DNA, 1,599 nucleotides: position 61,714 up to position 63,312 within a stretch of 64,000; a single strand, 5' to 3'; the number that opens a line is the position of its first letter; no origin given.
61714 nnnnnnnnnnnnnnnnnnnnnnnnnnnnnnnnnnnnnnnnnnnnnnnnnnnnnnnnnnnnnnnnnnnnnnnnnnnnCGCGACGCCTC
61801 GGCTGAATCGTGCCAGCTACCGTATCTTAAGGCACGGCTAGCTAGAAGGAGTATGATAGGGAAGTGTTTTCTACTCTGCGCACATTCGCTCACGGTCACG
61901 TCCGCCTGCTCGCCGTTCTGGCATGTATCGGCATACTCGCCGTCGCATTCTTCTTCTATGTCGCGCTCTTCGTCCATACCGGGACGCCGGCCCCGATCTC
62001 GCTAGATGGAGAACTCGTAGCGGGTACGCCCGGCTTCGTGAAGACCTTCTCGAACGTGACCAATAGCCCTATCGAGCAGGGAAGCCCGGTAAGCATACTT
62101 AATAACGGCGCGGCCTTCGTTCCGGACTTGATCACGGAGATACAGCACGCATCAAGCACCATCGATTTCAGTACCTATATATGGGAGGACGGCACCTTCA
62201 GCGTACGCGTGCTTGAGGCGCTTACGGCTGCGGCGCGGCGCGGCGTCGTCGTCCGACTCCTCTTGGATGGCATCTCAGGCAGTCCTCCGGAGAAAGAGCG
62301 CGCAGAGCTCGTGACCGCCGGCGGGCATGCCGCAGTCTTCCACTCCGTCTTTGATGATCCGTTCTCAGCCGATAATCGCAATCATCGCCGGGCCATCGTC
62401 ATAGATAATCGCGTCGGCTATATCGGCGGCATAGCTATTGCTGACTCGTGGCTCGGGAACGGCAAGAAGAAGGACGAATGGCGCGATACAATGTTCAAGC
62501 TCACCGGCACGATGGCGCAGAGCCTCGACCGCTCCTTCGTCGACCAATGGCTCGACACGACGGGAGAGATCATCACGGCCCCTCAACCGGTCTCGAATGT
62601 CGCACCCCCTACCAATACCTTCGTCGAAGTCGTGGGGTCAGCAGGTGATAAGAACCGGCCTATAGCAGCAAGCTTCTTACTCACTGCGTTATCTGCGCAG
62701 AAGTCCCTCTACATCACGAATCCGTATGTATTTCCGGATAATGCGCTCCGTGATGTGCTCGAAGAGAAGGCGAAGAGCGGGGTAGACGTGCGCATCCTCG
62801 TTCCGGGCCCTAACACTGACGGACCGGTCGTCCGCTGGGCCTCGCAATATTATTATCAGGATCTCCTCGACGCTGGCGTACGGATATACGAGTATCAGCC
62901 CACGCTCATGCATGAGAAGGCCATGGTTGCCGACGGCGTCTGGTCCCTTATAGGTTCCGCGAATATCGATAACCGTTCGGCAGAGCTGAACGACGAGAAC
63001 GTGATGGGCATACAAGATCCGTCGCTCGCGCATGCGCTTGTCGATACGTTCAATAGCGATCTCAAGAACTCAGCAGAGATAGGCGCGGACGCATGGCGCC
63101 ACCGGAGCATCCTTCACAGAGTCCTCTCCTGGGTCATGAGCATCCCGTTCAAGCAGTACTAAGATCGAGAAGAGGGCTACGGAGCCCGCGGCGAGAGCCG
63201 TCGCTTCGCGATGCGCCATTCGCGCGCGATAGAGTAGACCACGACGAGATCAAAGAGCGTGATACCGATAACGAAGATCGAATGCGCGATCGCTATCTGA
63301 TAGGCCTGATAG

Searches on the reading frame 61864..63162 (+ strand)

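Call 90: search_protein_families(library=pfam, proteins=[window:61864-63162:+], max_evalue=0.001)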
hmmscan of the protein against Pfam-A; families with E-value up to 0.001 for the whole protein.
window:61864-63162:+ (432 aa): 2 families
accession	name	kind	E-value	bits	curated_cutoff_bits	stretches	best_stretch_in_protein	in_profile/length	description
PF13091.12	PLDc_2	-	3.5e-44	150.3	27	2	277-399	7-131/132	PLD-like domain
PF00614.28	PLDc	-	2.1e-11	43.7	21.9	1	348-372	4-28/28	Phospholipase D Active site motif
